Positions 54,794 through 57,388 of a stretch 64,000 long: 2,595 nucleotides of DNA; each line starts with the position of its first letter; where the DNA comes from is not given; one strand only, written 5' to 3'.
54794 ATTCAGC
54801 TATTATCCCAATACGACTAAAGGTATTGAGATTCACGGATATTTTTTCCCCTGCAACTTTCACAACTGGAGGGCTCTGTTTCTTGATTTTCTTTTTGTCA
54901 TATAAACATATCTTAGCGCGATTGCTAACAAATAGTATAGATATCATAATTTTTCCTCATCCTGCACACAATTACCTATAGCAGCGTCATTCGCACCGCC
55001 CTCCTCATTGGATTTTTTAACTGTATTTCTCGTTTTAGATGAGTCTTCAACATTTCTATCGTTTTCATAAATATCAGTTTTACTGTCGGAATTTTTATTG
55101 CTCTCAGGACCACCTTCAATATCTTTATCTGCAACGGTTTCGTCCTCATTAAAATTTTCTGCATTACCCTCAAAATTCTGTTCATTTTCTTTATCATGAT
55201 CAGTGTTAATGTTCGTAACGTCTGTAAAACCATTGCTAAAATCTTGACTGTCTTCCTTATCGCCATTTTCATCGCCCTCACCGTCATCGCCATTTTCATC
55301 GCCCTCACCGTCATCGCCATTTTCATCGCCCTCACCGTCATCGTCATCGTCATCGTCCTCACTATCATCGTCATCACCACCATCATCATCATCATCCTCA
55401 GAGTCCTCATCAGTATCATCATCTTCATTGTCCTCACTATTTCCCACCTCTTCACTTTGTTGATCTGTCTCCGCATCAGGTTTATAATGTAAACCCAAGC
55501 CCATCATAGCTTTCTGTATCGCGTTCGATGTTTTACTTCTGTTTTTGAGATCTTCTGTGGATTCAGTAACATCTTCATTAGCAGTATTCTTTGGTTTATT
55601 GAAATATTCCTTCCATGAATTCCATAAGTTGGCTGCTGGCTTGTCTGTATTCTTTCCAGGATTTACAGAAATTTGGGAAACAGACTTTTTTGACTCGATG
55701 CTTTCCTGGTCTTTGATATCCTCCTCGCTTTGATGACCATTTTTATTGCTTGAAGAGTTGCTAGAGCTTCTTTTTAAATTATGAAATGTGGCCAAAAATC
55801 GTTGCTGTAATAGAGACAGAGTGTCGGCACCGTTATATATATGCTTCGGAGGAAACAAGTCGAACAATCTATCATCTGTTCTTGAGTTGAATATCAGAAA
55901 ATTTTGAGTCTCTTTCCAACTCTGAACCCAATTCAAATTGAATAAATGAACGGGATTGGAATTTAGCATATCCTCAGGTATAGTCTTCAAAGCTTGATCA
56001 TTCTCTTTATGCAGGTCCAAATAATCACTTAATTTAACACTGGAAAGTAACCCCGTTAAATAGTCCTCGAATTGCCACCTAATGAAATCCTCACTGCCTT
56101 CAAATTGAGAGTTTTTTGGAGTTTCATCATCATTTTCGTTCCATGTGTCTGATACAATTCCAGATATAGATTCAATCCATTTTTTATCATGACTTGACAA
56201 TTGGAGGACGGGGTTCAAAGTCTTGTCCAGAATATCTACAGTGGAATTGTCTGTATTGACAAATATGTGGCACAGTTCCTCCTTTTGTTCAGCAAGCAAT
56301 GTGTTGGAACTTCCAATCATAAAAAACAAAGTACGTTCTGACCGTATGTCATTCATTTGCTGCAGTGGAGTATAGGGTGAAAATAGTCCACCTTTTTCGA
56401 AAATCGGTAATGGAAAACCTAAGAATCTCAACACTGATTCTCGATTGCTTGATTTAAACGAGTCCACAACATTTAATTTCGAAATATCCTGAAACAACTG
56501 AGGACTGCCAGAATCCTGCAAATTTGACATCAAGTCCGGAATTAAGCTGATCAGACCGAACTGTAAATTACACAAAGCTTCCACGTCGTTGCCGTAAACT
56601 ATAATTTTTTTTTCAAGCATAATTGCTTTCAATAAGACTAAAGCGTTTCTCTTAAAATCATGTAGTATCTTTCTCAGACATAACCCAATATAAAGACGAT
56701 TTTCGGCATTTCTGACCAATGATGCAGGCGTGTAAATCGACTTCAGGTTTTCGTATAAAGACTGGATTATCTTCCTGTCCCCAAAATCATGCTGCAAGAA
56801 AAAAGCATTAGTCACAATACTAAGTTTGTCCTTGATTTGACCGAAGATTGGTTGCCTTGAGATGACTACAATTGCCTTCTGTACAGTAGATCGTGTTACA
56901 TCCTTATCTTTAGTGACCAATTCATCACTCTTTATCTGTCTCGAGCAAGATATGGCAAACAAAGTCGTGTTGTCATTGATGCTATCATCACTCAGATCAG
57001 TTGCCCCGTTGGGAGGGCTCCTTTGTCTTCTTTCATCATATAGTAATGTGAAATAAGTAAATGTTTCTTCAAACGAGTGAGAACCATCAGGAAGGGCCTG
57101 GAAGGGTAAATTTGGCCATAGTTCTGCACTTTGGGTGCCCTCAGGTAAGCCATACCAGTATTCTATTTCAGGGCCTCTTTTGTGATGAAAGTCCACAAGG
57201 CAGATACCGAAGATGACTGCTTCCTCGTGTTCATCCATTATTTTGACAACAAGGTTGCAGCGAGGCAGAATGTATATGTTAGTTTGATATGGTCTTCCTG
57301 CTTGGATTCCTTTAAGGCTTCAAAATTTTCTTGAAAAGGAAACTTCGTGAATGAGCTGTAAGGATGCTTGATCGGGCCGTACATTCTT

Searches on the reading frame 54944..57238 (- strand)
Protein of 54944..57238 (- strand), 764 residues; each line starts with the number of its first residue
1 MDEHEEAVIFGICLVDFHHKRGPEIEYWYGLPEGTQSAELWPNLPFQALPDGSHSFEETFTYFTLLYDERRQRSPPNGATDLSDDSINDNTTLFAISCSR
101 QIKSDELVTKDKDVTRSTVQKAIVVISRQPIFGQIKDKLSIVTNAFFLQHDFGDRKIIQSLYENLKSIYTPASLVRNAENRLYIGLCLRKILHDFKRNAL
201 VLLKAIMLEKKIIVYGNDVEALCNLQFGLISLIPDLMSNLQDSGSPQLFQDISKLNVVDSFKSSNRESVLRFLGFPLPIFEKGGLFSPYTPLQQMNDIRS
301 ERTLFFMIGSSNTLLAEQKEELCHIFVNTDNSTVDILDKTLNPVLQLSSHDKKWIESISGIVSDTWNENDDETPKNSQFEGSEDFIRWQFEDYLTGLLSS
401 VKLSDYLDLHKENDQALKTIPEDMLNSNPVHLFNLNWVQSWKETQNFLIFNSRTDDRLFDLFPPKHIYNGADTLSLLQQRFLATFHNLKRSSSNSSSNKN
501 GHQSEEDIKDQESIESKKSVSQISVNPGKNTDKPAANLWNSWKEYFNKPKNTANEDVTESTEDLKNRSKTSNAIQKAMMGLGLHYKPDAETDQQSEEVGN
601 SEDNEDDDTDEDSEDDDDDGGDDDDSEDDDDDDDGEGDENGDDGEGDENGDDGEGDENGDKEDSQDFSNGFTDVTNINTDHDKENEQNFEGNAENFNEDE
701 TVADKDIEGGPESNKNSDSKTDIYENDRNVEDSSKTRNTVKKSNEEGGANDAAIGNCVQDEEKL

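Call 15: find_homologous_proteins(query=window:54944-57238:-, max_evalue=1e-50)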
Query window:54944-57238:- (764 aa): 295 proteins with E <= 1e-50 among 8000 candidates; the best 120 are listed.
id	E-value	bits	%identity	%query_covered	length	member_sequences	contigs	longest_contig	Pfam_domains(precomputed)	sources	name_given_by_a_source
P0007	0.0e+0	1648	97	100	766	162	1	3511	PF09804.15,PF09794.15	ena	-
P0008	0.0e+0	1253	98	60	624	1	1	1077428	PF09794.15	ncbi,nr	ncbi:AVL9p protein involved in exocytic transport from the Golgi [Saccharomyces cerevisiae]|nr:AVL9p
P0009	0.0e+0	1221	75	100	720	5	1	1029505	PF09794.15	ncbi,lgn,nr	ncbi:hypothetical protein SKDZ_12G1620 [Saccharomyces kudriavzevii ZP591]|nr:hypothetical protein SK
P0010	0.0e+0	1214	78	85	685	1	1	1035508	PF09794.15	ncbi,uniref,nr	ncbi:hypothetical protein SUVZ_12G1670 [Saccharomyces uvarum]|uniref:UDENN domain-containing protein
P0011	0.0e+0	1211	78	88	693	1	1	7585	PF09794.15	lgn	-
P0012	0.0e+0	1204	88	77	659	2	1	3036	PF09804.15,PF09794.15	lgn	-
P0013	0.0e+0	1204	78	88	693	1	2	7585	PF09794.15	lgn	-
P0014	1.2e-251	855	63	80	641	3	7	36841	PF09794.15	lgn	-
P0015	1.1e-249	849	54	95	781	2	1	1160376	PF09794.15,PF08616.16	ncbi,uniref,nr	ncbi:hypothetical protein HG535_0G04010 [Zygotorulaspora mrakii]|uniref:UDENN domain-containing prot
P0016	1.3e-247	842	63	75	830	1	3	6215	PF09794.15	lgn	-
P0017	2.4e-243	828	57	87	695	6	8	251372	PF09794.15,PF08616.16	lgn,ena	-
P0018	1.6e-242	825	59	81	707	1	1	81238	PF09794.15,PF08616.16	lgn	-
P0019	5.5e-242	823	61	81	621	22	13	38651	PF09794.15,PF08616.16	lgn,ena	-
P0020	2.8e-241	821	59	81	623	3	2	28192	PF09804.15,PF09794.15,PF08616.16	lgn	-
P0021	3.4e-241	821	61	80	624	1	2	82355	PF09794.15,PF08616.16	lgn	-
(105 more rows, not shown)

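Call 17: find_encoding_contigs(protein=P0009, flank=6000, max_places=2)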
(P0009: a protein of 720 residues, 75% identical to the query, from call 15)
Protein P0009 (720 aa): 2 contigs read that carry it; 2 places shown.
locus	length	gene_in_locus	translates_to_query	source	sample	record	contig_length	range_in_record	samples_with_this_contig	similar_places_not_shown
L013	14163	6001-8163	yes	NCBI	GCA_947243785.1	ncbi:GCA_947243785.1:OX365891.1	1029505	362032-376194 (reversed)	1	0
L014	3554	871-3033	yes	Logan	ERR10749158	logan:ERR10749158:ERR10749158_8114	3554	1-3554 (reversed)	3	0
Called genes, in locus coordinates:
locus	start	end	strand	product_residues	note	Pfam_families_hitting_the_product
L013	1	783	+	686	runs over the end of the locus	PF23240:HAT_PRP39_N, PF05843:Suf (weak), PF23233:HAT_Syf1_CNRKL1_N, PF23241:HAT_PRP39_C, PF02184:HAT, PF23233:HAT_Syf1_CNRKL1_N, PF23240:HAT_PRP39_N, PF23241:HAT_PRP39_C, +4 more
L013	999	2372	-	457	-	PF16275:SF1-HH, PF00013:KH_1 (weak), PF22675:KH-I_KHDC4-BBP, PF00098:zf-CCHC (faint)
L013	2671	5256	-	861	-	PF16661:Lactamase_B_6, PF13299:CPSF100_C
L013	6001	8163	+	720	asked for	PF09794:Avl9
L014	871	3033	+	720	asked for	PF09794:Avl9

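Call 18: find_encoding_contigs(protein=P0010, flank=6000, max_places=2)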
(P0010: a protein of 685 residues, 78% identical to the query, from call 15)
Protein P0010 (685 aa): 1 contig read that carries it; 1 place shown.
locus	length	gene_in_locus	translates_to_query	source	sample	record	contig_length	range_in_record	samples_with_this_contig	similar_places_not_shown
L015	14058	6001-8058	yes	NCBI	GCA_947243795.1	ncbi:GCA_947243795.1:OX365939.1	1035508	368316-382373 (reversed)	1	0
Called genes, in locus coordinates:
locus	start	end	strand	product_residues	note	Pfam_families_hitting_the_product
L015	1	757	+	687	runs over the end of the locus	PF23240:HAT_PRP39_N, PF05843:Suf (weak), PF23233:HAT_Syf1_CNRKL1_N, PF23241:HAT_PRP39_C, PF05843:Suf (weak), PF02184:HAT, PF23233:HAT_Syf1_CNRKL1_N, PF23240:HAT_PRP39_N, +4 more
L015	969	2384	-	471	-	-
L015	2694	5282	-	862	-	PF16661:Lactamase_B_6, PF13299:CPSF100_C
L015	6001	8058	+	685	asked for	PF09794:Avl9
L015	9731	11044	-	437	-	-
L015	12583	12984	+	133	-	-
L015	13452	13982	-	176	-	PF08534:Redoxin, PF00578:AhpC-TSA (weak)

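Call 19: find_encoding_contigs(protein=P0011, flank=6000, max_places=2)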
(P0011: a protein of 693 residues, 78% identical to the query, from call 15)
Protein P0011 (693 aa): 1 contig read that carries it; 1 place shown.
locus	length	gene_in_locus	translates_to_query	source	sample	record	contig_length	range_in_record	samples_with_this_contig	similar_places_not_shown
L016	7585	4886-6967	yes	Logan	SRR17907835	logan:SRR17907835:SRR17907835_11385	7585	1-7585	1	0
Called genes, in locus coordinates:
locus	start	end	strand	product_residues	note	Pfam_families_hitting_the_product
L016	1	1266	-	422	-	?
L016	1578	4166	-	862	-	PF16661:Lactamase_B_6, PF13299:CPSF100_C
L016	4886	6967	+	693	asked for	PF09794:Avl9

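Call 20: find_encoding_contigs(protein=P0012, flank=6000, max_places=2)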
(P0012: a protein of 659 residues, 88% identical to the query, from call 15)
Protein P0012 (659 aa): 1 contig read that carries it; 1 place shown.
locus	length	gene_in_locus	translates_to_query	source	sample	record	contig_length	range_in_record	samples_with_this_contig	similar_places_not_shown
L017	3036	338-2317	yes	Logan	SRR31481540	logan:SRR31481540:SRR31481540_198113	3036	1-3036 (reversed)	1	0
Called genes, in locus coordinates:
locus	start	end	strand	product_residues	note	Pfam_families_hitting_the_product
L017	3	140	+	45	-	?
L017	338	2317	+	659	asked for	PF09794:Avl9, PF09804:DENND11 (faint)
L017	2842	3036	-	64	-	?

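Call 24: find_encoding_contigs(protein=P0009, flank=10000, max_places=1)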
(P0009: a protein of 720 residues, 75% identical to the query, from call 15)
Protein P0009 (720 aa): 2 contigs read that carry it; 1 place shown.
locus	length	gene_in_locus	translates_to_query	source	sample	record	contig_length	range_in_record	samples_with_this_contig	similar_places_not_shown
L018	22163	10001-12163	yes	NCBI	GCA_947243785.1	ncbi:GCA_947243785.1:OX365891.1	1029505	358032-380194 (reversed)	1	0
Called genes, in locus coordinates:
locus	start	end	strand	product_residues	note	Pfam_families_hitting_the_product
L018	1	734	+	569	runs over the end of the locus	PF00026:Asp, PF14543:TAXi_N (faint), PF00026:Asp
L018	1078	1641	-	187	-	PF07200:Mod_r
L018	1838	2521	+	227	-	PF02230:Abhydrolase_2, PF03959:FSH1, PF12146:Hydrolase_4 (faint), PF12697:Abhydrolase_6 (weak)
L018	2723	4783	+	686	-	PF23240:HAT_PRP39_N, PF05843:Suf (weak), PF23233:HAT_Syf1_CNRKL1_N, PF23241:HAT_PRP39_C, PF02184:HAT, PF23233:HAT_Syf1_CNRKL1_N, PF23240:HAT_PRP39_N, PF23241:HAT_PRP39_C, +4 more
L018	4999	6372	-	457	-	PF16275:SF1-HH, PF00013:KH_1 (weak), PF22675:KH-I_KHDC4-BBP, PF00098:zf-CCHC (faint)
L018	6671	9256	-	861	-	PF16661:Lactamase_B_6, PF13299:CPSF100_C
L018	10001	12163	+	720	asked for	PF09794:Avl9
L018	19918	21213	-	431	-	PF00069:Pkinase, PF07714:PK_Tyr_Ser-Thr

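Call 25: list_cluster_members(proteins=[P0007])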
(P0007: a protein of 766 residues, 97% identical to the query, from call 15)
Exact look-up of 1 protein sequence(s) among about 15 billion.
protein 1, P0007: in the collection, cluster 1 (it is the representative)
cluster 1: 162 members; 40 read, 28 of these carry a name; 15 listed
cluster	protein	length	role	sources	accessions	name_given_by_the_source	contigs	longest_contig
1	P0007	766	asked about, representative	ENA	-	-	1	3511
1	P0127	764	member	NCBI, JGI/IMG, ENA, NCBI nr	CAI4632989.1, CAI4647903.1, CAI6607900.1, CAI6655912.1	ADM_collapsed_G0037230.mRNA.1.CDS.1 [Saccharomyces cerevisiae] | ADM_HP2_G0033180.mRNA.1.CDS.1 [Saccharomyces cerevisiae]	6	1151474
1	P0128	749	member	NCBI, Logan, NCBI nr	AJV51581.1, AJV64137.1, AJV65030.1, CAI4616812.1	CDN_1a_G0035860.mRNA.1.CDS.1 [Saccharomyces cerevisiae] | Avl9p [Saccharomyces cerevisiae YJM1273]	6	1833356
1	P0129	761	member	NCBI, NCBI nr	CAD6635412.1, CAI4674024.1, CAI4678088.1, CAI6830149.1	CEI_1a_G0035520.mRNA.1.CDS.1 [Saccharomyces cerevisiae] | EM14S01-3B_G0037370.mRNA.1.CDS.1 [Saccharomyces cerevisiae]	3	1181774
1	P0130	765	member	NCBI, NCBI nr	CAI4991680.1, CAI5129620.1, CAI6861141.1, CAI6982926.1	BTE_HP_G0118410.mRNA.1.CDS.1 [Saccharomyces cerevisiae] | BTE_HP_G0050060.mRNA.1.CDS.1 [Saccharomyces cerevisiae]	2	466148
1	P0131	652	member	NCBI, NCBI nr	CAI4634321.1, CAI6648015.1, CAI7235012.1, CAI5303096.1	BFH_collapsed_G0036560.mRNA.1.CDS.1 [Saccharomyces cerevisiae] | BFH_HP2_G0035850.mRNA.1.CDS.1 [Saccharomyces cerevisiae]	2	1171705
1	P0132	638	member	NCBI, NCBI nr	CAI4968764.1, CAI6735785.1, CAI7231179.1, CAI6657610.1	ATV_HP_G0116010.mRNA.1.CDS.1 [Saccharomyces cerevisiae]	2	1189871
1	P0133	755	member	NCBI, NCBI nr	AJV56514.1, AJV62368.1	Avl9p [Saccharomyces cerevisiae YJM1356]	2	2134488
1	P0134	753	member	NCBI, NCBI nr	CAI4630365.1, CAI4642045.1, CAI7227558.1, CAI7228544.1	BAQ_1a_G0035960.mRNA.1.CDS.1 [Saccharomyces cerevisiae]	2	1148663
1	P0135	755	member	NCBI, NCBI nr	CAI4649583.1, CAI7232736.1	ASN_collapsed_G0036610.mRNA.1.CDS.1 [Saccharomyces cerevisiae]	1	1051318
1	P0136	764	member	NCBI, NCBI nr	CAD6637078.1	BJ4_G0030320.mRNA.1.CDS.1 [Saccharomyces cerevisiae]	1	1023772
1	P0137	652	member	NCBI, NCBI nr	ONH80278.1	Late secretory pathway protein AVL9 [Saccharomyces cerevisiae]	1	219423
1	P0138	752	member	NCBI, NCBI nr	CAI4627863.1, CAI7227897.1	BBM_1a_G0035840.mRNA.1.CDS.1 [Saccharomyces cerevisiae]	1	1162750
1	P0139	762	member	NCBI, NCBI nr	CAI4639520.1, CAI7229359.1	BBL_G0035780.mRNA.1.CDS.1 [Saccharomyces cerevisiae]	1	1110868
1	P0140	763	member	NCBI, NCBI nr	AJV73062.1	Avl9p [Saccharomyces cerevisiae YJM195]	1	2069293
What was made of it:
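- Tried and rejected: Its AVL9 probably falls inside the 90% cluster of S. cerevisiae sequences (calls 15, 25).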

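Call 26: find_encoding_contigs(protein=P0129, flank=4000, max_places=4)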
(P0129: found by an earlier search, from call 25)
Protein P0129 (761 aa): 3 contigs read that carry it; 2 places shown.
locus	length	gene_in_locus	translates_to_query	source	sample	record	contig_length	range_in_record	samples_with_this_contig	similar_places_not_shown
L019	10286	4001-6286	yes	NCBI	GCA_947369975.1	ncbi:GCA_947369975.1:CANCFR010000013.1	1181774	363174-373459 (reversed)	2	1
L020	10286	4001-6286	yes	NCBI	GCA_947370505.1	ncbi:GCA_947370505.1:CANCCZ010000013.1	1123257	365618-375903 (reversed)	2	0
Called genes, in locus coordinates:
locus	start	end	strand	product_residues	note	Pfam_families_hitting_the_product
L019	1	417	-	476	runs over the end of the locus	PF16275:SF1-HH, PF00013:KH_1 (weak), PF22675:KH-I_KHDC4-BBP, PF00098:zf-CCHC (weak)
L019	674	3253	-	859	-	PF16661:Lactamase_B_6, PF13299:CPSF100_C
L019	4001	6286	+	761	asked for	PF09794:Avl9, PF09804:DENND11 (faint)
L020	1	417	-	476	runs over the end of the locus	PF16275:SF1-HH, PF00013:KH_1 (weak), PF22675:KH-I_KHDC4-BBP, PF00098:zf-CCHC (weak)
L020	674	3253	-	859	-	PF16661:Lactamase_B_6, PF13299:CPSF100_C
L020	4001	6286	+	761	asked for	PF09794:Avl9, PF09804:DENND11 (faint)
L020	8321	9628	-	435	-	PF00069:Pkinase, PF07714:PK_Tyr_Ser-Thr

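Call 27: find_encoding_contigs(protein=P0136, flank=4000, max_places=2)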
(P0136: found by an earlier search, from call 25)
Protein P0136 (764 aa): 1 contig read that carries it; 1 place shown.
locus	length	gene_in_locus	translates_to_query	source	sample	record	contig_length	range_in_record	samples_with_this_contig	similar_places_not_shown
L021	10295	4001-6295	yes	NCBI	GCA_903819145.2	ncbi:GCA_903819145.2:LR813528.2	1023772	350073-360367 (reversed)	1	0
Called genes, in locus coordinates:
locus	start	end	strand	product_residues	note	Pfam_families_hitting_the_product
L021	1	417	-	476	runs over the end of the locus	PF16275:SF1-HH, PF00013:KH_1 (weak), PF22675:KH-I_KHDC4-BBP, PF00098:zf-CCHC (weak)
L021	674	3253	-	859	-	PF16661:Lactamase_B_6, PF13299:CPSF100_C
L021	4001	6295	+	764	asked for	PF09794:Avl9, PF09804:DENND11 (faint)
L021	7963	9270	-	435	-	PF00069:Pkinase, PF07714:PK_Tyr_Ser-Thr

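Call 46: search_protein_families(library=pfam, proteins=[L018:13070-16942:-], max_evalue=0.00001)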
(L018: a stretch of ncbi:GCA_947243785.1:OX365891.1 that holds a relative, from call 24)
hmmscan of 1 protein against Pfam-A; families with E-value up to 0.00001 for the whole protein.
L018:13070-16942:- (1290 aa): 7 families
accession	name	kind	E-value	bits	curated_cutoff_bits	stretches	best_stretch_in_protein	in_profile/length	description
PF12384.13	Peptidase_A2B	-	1.2e-107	357.6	21.2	1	3-179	1-177/177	Ty3 transposon peptidase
PF00078.32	RVT_1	-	5.5e-43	147.5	29.6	1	382-540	1-205/205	Reverse transcriptase (RNA-dependent DNA polymerase)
PF17919.7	RT_RNaseH_2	-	4.7e-30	104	29.8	1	601-701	1-100/100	RNase H-like domain found in reverse transcriptase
PF17917.7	RT_RNaseH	-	5.4e-27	94.4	24.8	1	628-731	3-105/105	RNase H-like domain found in reverse transcriptase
PF17921.7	Integrase_H2C2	-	1e-17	64.4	25.5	1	834-893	1-58/59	Integrase zinc binding domain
PF24626.1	SH3_Tf2-1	-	7.5e-12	45.6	30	1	1127-1188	1-64/64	Tf2-1-like, SH3 domain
PF00665.32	rve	-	2.4e-11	44.2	32.6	1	916-1008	9-102/102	Integrase core domain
